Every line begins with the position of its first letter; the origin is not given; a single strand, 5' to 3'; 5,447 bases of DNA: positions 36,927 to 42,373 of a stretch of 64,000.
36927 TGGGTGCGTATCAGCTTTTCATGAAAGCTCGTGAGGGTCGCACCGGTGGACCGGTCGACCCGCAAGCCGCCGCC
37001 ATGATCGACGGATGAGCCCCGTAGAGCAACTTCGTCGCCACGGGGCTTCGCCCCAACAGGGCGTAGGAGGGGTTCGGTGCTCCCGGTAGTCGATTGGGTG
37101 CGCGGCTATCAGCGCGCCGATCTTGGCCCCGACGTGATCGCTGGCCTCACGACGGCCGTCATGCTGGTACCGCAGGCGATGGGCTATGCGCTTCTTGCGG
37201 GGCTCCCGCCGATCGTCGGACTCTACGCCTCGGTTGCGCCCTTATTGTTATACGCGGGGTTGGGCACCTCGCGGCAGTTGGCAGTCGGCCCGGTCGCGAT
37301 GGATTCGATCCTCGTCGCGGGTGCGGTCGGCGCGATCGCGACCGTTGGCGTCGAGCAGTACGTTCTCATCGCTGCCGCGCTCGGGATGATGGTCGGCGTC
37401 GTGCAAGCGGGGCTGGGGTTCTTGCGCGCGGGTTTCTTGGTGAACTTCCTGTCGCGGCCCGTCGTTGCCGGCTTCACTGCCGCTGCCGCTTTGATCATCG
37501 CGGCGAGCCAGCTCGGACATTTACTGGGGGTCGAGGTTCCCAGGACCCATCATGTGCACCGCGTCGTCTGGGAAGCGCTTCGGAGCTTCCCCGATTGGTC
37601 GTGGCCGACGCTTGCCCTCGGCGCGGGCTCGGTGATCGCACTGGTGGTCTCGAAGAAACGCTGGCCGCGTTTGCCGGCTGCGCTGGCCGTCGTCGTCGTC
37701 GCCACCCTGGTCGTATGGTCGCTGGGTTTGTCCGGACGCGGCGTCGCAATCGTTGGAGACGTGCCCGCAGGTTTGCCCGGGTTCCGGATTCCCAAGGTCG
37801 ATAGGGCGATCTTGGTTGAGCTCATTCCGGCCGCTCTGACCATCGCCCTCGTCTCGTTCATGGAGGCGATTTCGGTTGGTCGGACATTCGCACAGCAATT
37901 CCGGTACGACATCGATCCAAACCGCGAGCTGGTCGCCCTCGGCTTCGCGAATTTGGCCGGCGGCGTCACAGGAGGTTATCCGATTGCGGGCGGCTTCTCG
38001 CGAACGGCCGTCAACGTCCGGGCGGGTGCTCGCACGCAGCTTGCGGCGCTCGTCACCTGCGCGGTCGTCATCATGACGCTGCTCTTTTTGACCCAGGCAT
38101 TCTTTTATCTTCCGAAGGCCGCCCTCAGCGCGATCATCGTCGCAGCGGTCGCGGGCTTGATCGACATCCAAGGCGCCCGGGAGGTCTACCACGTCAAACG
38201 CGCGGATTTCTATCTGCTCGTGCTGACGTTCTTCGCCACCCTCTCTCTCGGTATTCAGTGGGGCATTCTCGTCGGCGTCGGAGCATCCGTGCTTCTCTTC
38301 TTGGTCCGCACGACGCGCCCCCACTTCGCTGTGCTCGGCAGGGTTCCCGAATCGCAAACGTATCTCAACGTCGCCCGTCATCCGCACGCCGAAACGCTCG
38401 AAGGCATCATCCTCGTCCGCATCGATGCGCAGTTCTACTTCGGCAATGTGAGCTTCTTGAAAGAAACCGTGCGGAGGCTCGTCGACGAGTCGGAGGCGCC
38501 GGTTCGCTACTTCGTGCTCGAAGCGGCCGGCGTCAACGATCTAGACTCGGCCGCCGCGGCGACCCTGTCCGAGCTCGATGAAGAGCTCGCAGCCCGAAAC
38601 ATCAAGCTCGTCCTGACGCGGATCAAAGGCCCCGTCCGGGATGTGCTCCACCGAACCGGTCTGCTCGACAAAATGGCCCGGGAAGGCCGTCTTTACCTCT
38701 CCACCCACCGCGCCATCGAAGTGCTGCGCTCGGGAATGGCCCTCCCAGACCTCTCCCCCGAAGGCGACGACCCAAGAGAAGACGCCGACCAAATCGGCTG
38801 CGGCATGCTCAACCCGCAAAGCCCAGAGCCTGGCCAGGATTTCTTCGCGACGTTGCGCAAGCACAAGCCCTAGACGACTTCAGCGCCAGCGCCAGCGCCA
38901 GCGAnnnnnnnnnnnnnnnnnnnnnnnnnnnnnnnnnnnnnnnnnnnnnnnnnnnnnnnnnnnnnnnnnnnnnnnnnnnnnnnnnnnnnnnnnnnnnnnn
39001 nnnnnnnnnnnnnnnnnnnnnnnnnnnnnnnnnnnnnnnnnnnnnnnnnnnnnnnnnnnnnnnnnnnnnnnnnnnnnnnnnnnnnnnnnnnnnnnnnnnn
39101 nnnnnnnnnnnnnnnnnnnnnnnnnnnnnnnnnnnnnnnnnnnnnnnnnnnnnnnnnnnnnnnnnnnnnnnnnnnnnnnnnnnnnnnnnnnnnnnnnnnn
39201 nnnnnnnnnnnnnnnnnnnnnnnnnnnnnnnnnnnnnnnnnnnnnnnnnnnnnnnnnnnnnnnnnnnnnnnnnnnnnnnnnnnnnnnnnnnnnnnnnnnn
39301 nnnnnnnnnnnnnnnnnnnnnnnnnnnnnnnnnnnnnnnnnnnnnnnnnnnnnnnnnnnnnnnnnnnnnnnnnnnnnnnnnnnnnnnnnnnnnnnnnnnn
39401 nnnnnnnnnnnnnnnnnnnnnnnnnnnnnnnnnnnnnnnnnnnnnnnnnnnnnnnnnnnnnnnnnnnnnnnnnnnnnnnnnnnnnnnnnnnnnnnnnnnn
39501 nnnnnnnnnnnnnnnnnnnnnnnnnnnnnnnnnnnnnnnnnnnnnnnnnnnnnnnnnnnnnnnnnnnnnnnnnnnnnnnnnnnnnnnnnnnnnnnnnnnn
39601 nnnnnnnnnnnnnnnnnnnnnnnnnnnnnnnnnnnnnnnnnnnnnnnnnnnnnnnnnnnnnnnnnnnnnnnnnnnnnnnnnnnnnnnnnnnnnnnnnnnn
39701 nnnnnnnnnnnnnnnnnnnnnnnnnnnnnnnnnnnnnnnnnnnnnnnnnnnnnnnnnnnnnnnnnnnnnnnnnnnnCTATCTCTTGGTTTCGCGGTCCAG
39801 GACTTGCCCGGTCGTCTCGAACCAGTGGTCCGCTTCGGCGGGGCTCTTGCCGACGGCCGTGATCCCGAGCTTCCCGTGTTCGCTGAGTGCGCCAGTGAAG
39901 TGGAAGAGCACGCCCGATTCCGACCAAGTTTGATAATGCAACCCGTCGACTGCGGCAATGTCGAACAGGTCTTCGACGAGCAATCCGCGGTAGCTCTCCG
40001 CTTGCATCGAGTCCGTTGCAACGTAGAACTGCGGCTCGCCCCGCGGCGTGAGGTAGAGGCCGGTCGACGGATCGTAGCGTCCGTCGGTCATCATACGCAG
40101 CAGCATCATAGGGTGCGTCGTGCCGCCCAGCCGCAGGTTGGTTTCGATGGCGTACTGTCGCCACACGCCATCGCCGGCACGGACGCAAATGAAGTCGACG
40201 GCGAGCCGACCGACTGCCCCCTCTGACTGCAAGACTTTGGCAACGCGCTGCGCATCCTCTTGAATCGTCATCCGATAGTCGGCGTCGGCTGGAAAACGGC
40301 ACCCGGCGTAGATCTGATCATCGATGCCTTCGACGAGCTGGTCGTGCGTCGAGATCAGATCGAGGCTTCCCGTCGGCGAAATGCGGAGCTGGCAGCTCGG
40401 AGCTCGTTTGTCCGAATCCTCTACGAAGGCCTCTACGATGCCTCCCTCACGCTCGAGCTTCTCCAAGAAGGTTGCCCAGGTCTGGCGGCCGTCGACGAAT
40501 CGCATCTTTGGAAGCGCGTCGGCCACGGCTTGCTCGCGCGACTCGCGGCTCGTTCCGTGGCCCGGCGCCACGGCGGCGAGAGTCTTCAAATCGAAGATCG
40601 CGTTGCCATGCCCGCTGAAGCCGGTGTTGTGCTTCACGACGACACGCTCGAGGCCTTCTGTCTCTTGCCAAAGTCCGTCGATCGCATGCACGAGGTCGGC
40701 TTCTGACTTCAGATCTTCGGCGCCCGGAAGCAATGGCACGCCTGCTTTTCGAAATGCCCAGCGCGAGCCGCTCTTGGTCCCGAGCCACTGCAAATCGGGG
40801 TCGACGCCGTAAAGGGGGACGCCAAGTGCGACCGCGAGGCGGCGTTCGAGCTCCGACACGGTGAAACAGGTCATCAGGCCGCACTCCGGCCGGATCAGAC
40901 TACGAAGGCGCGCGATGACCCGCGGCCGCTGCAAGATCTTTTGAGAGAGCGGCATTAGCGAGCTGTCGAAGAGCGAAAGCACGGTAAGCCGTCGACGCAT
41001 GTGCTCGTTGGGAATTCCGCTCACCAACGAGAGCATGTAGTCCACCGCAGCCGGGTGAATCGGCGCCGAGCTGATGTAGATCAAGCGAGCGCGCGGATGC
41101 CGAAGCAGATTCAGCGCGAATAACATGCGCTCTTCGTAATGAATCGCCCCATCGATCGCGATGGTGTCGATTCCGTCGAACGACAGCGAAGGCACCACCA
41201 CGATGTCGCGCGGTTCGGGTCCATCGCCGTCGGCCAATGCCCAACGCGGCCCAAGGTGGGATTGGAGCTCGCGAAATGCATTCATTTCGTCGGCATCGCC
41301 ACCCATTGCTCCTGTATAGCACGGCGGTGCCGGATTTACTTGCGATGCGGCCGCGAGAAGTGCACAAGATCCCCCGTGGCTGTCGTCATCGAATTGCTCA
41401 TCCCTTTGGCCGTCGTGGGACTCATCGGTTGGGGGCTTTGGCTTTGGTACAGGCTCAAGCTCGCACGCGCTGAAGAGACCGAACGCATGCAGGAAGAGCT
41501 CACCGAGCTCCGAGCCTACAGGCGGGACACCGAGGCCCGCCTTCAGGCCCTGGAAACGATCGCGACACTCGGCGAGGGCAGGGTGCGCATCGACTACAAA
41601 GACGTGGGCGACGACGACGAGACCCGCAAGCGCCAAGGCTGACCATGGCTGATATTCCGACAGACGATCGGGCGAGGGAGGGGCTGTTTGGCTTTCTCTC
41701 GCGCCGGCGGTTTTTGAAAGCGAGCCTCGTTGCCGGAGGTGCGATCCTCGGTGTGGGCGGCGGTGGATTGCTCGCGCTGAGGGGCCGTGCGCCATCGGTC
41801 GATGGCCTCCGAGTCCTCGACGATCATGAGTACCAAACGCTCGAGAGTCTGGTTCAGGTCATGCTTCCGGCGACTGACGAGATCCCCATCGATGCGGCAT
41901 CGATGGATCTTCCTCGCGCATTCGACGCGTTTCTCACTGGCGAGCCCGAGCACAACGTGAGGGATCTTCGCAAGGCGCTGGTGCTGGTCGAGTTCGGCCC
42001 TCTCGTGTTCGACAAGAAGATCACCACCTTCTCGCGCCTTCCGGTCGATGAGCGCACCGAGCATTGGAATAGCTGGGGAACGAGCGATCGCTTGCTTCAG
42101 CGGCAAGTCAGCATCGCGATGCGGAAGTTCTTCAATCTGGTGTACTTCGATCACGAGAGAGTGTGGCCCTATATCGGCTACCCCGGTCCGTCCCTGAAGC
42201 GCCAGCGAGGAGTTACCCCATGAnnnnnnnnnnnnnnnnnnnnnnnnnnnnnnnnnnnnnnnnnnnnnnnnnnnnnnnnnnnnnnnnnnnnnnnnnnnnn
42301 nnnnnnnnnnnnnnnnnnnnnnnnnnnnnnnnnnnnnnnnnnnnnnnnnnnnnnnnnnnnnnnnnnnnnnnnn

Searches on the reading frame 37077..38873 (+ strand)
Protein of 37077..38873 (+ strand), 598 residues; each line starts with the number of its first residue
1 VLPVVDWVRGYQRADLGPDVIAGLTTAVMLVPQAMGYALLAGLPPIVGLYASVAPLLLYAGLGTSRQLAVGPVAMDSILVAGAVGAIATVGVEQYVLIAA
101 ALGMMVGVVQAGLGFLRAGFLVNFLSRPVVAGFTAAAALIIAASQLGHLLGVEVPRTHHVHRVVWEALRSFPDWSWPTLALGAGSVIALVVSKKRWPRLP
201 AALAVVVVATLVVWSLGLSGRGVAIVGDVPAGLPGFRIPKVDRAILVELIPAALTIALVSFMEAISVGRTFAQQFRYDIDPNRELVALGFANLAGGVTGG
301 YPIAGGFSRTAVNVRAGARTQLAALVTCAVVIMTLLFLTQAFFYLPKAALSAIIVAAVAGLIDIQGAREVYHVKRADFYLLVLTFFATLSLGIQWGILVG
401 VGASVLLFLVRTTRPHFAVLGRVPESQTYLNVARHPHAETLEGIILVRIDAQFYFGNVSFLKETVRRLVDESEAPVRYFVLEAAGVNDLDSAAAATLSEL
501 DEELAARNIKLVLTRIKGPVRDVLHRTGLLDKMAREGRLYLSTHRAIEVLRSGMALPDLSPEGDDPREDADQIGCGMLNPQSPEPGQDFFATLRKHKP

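Call 69: search_protein_families(library=pfam, proteins=[window:37077-38873:+], max_evalue=0.0001)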
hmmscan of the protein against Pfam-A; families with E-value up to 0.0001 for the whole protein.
window:37077-38873:+ (598 aa): 3 families
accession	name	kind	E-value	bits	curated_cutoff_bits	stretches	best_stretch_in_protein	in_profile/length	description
PF00916.26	Sulfate_transp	-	6.5e-112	374.5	23.2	1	19-384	4-380/380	Sulfate permease family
PF01740.26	STAS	-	3.3e-19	69.1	22.6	1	436-546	2-106/106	STAS domain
PF13466.11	STAS_2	-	3.3e-06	27.6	29.2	1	463-529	17-79/80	STAS domain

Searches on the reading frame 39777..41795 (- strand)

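Call 69: search_protein_families(library=pfam, proteins=[window:39777-41795:-], max_evalue=0.0001)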
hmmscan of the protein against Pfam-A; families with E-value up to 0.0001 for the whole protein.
window:39777-41795:- (672 aa): 2 families
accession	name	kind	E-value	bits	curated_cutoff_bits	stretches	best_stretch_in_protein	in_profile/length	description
PF24923.1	ATP-grasp_IQCH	-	1.9e-23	83.6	27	1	336-575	5-264/266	IQCH-like, ATP-grasp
PF18105.7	PGM1_C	-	2.3e-10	40.2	22.5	1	609-656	1-48/54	PGM1 C-terminal domain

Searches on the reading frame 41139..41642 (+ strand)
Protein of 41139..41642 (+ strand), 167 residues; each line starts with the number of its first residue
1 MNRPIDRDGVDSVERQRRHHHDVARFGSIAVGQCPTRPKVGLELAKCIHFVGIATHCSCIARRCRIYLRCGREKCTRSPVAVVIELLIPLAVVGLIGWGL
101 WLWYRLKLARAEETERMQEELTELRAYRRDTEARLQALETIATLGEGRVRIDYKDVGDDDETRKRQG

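Call 12: search_protein_families(library=pfam, proteins=[window:41139-41642:+], max_evalue=0.01)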
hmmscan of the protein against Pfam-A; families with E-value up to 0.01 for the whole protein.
window:41139-41642:+ (167 aa): 1 family
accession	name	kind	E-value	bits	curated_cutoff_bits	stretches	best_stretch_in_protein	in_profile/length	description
PF06667.17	PspB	-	0.0012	19.3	25.6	1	83-141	6-63/73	Phage shock protein B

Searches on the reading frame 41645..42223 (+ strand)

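Call 12: search_protein_families(library=pfam, proteins=[window:41645-42223:+], max_evalue=0.01)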
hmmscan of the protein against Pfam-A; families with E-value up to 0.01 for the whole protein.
window:41645-42223:+ (192 aa): 1 family
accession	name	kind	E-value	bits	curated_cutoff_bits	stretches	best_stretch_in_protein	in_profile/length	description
PF10518.14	TAT_signal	-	0.002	18.4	22.7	1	18-34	2-18/21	TAT (twin-arginine translocation) pathway signal sequence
